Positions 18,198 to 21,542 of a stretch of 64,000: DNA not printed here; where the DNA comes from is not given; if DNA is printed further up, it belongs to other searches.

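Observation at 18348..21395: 1,015-aa orphan ORF with SF2 helicase-like motifs I-III and a GC shift from ~70 % to ~50 %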

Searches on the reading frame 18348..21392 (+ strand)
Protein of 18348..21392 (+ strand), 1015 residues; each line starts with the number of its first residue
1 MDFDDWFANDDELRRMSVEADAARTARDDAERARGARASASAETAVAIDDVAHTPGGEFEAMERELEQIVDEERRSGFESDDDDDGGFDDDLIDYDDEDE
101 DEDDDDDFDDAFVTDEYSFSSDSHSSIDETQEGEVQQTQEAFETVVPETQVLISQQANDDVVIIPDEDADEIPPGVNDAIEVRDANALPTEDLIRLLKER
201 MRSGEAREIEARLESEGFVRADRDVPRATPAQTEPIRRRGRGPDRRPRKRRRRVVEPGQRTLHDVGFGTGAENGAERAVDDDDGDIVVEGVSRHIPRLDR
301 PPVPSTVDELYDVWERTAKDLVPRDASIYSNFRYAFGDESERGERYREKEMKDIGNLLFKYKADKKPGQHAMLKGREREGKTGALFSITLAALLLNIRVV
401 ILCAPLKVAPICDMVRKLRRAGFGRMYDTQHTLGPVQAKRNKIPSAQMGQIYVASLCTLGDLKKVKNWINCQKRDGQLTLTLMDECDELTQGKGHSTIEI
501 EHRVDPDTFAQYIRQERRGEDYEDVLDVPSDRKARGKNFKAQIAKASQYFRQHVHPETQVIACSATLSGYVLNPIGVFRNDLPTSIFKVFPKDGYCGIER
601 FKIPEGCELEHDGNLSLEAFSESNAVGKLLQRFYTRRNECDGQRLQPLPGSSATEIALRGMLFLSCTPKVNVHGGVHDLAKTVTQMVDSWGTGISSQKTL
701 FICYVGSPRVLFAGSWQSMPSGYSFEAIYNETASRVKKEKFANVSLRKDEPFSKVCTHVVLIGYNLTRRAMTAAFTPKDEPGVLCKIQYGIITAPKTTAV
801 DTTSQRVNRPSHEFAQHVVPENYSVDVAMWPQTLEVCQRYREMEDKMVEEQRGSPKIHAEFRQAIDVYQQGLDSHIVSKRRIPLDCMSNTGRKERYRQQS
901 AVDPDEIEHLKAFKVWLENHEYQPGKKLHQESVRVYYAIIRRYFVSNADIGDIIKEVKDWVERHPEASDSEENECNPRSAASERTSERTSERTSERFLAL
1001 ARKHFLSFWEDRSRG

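Call 3: search_protein_families(library=pfam, proteins=[window:18348-21392:+], max_evalue=1)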
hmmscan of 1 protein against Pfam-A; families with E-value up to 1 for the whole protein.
window:18348-21392:+ (1015 aa): 2 families
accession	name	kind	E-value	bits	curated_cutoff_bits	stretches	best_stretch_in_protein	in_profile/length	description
PF00270.35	DEAD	-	0.016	15.4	26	0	379-504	25-145/167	DEAD/DEAH box helicase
PF07744.19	SPOC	-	0.096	13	25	1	495-533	41-81/153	SPOC domain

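Call 4: search_solved_structures(query=window:18348-21392:+, max_evalue=1)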
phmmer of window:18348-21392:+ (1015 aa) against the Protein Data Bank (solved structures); distinct sequences matched with E-value up to 1: 0.

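Call 6: find_homologous_proteins(query=window:18348-21392:+, max_evalue=0.001)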
Query window:18348-21392:+ (1015 aa): 55 proteins with E <= 0.001 among 8000 candidates.
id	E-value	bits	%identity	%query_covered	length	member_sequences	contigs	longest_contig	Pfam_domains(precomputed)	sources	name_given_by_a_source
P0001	0.0e+0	2094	92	100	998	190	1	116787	-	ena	-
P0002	0.0e+0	1807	80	100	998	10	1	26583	-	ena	-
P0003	0.0e+0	1305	67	85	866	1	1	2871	-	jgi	-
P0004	2.2e-271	922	55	71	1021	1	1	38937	-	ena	-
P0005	2.5e-267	908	48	86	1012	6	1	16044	-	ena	-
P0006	2.9e-264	898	54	71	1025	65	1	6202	-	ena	-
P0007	4.6e-260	884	55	69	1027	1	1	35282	-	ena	-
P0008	5.2e-260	884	52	75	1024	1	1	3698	-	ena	-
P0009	6.0e-260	884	55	69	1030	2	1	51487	-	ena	-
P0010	1.7e-256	872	54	69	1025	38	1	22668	-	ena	-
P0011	4.0e-255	868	55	67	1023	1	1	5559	-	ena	-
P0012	9.1e-254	863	47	94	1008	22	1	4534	-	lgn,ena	-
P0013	2.1e-252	859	46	95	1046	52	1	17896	-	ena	-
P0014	6.2e-247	841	49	83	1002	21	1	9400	-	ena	-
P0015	2.0e-243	829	51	71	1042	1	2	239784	-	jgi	-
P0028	5.4e-234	798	55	64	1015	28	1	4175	PF02338.26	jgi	jgi:hypothetical protein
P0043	2.9e-227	776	53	65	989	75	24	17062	-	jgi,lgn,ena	jgi:hypothetical protein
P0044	5.2e-227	775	54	63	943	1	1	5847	-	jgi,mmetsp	mmetsp:Transcript_2657/g.10809 ORF Transcript_2657/g.10809 Transcript_2657/m.10809 type:complete len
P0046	2.3e-225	769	53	66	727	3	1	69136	-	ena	-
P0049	1.1e-218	747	50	69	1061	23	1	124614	-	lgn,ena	-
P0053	4.1e-209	715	50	67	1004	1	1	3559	-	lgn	-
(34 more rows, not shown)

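Call 9: search_solved_structures(query=A1, max_evalue=10, show_alignments=3)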
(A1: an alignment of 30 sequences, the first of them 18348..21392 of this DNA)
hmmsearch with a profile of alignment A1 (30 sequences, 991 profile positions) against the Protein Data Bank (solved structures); distinct sequences matched with E-value up to 10: 7.
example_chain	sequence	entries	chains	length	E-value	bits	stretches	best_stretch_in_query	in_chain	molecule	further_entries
8as5_A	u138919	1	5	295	0.28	12.6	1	73-201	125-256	Nucleophosmin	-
8i9p_Cd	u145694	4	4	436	6.2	8.2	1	21-161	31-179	Brix domain-containing protein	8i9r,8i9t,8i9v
7xn7_n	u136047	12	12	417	6.2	8.2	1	70-299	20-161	Protein that interacts with Spt6p and copurifies with Spt5p and RNA polymerase II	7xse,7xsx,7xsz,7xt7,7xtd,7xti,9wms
8dot_A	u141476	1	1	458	6.5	8.1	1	31-293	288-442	methane clathrate binding protein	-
3cx5_F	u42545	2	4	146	8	7.8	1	73-176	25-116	Cytochrome b-c1 complex subunit 6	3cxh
6giq_F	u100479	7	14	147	8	7.8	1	73-176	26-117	QCR6 isoform 1 | Cytochrome b-c1 complex subunit 6 | CYTOCHROME B-C1 COMPLEX SUBUNIT 6; SYNONYM: COMPLEX III SUBUNIT 6,COMPLEX III SUBUNIT VI,C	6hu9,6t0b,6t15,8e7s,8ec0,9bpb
9e5c_4u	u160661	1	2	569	8.1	7.8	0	30-173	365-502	TbRSP63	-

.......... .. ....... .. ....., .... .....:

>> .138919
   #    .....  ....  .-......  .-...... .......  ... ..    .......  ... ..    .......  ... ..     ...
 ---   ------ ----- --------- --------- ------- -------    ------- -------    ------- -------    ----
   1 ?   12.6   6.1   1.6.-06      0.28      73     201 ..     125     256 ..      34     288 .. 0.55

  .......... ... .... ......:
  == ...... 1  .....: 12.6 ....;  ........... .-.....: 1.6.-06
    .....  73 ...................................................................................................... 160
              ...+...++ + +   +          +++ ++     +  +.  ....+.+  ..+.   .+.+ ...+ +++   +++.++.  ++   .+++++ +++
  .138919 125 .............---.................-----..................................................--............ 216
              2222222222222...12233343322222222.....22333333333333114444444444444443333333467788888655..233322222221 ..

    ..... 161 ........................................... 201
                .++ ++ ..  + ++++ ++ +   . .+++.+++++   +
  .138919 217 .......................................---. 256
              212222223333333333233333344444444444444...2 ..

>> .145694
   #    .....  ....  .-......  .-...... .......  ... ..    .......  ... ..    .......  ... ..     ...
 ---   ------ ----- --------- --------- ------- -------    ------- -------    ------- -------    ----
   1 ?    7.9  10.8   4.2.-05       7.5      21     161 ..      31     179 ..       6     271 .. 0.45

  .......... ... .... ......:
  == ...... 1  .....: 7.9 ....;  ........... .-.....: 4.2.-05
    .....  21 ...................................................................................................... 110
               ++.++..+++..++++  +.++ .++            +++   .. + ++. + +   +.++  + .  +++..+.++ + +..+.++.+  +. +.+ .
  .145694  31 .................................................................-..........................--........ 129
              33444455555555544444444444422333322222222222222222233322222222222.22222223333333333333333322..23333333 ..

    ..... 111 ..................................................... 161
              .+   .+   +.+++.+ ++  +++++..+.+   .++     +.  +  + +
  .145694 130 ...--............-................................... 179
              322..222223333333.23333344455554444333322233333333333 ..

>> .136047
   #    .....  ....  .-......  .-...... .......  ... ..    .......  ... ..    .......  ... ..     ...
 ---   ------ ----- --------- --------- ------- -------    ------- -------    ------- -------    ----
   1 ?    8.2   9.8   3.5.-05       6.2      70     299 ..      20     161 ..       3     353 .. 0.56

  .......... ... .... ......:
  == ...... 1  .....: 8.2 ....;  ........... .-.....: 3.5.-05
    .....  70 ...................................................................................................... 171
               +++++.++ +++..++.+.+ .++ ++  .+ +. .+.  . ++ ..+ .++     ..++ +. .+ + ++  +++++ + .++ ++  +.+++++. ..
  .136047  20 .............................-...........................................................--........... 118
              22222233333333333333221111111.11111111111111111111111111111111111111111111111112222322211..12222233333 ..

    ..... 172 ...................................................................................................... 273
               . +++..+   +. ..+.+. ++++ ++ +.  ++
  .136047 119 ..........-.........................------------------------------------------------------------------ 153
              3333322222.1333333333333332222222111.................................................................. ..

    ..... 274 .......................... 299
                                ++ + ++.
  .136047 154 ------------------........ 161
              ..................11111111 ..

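Call 10: find_encoding_contigs(protein=P0001, flank=10000, max_places=3)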
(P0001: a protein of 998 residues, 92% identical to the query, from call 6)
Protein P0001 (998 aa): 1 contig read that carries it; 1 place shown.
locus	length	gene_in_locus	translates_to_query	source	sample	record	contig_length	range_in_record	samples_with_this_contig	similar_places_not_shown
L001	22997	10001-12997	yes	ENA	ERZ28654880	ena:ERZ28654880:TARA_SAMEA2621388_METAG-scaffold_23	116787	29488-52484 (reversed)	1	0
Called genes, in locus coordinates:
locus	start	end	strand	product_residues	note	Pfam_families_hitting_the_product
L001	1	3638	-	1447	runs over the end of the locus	PF10433:Beta-prop_RSE1_1st, PF23726:Beta-prop_RSE1_2nd, PF03178:CPSF_A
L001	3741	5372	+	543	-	PF03092:BT1, PF03209:PUCC (faint)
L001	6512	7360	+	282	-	PF00106:adh_short, PF13561:adh_short_C2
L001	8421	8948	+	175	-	PF03131:bZIP_Maf (weak), PF00170:bZIP_1, PF07716:bZIP_2 (faint)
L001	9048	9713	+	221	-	-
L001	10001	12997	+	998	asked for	-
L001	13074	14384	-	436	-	PF01963:TraB_PrgY_gumN (faint)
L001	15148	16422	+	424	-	PF00439:Bromodomain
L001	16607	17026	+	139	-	-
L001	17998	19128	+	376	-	PF00153:Mito_carr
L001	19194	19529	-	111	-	-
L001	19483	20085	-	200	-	-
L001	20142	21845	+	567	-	PF00004:AAA, PF25426:AAA_lid_BCS1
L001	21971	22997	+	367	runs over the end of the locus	PF03741:TerC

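Call 11: find_encoding_contigs(protein=P0015, flank=10000, max_places=3)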
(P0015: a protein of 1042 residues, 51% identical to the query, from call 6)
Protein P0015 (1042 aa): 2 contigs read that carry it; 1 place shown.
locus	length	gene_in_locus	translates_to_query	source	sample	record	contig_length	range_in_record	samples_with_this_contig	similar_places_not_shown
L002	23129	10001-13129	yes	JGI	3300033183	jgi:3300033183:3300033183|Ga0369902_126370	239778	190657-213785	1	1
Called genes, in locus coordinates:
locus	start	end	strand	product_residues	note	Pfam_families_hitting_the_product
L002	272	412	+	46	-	-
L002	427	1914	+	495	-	-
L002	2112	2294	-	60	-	-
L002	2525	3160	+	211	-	-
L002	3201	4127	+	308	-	PF13225:D27-like_C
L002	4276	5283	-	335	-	PF00106:adh_short, PF01370:Epimerase, PF13561:adh_short_C2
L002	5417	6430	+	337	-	PF13850:ERGIC_N, PF07970:COPIIcoated_ERV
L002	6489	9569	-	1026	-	PF00270:DEAD (faint), PF06733:DEAD_2, PF13307:Helicase_C_2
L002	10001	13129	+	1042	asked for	-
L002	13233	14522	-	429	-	PF25539:Bestrophin_2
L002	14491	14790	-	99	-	-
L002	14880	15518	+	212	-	PF01253:SUI1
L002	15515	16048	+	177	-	-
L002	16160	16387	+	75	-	PF00125:Histone, PF15511:CENP-T_C (weak)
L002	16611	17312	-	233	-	PF00141:peroxidase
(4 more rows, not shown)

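Call 12: find_encoding_contigs(protein=P0049, flank=10000, max_places=3)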
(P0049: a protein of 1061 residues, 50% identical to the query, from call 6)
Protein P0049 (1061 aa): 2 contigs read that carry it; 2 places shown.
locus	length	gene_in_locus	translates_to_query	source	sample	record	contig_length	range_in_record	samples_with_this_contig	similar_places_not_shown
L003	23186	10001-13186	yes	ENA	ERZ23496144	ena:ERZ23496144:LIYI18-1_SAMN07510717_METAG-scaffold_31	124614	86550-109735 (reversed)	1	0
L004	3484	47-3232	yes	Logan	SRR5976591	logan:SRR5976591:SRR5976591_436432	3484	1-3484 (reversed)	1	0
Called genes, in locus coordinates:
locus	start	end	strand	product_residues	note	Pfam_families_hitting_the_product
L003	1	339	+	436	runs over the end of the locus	-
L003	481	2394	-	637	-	PF07719:TPR_2 (faint)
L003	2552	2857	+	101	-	-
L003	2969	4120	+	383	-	-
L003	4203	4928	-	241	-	-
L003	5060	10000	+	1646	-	-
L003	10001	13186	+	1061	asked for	-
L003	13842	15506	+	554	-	PF13854:Kelch_HCF, PF24681:Kelch_KLHDC2_KLHL20_DRC7, PF13415:Beta-prop_FBX42, PF24981:Beta-prop_ATRN-LZTR1, PF24681:Kelch_KLHDC2_KLHL20_DRC7, PF24981:Beta-prop_ATRN-LZTR1, PF13415:Beta-prop_FBX42, PF00612:IQ (weak), +4 more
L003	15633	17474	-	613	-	PF01794:Ferric_reduct, PF00175:NAD_binding_1 (weak), PF08030:NAD_binding_6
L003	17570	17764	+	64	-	-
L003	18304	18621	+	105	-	-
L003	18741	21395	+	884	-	-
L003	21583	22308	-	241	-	PF02598:Methyltrn_RNA_3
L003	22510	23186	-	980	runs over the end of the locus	PF10391:DNA_pol_lambd_f (weak), PF14792:DNA_pol_B_palm, PF14791:DNA_pol_B_thumb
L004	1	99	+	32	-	?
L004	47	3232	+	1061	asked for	-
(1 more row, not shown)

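Call 13: find_encoding_contigs(protein=P0009, flank=10000, max_places=3)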
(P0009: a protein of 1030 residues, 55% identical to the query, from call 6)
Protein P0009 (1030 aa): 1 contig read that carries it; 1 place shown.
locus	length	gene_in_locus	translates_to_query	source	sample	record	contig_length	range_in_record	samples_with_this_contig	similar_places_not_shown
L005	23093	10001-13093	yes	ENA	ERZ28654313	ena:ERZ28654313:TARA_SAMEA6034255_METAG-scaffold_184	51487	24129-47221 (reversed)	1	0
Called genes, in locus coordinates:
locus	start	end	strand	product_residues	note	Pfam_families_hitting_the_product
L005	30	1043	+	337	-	-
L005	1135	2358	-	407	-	-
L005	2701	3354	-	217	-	-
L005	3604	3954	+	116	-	-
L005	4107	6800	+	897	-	PF02985:HEAT (faint), PF12054:DUF3535 (faint), PF13646:HEAT_2 (faint), PF24714:TOR1L1_N (faint), PF24987:HEAT_EF3_N (faint)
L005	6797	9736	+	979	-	PF12054:DUF3535, PF24714:TOR1L1_N (faint), PF13513:HEAT_EZ (faint), PF00176:SNF2-rel_dom, PF00271:Helicase_C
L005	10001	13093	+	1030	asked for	-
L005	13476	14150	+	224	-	-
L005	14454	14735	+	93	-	-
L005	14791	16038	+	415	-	-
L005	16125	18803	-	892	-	PF00270:DEAD (faint), PF01443:Viral_helicase1 (faint), PF13086:AAA_11, PF13245:AAA_19, PF13604:AAA_30, PF13087:AAA_12, PF13538:UvrD_C_2 (faint)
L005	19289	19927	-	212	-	-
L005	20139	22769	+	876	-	PF01814:Hemerythrin (weak), PF05495:zf-CHY, PF13639:zf-RING_2, PF13923:zf-C3HC4_2 (weak), PF14599:zinc_ribbon_6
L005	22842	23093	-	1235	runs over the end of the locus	PF00784:MyTH4, PF21989:RA_2 (weak), PF00373:FERM_M, PF16796:Microtub_bd, PF00225:Kinesin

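Call 15: find_related_loci(query=A1, collection=viral_contigs, flank=10000)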
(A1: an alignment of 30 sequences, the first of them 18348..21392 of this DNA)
Query A1 (1015 aa) in viral_contigs; peptide patterns used: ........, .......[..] (x = any residue, [..] = any of these).
8 stretches matched a pattern, but none encodes a relative of the query by tblastn (E <= 1e-3).
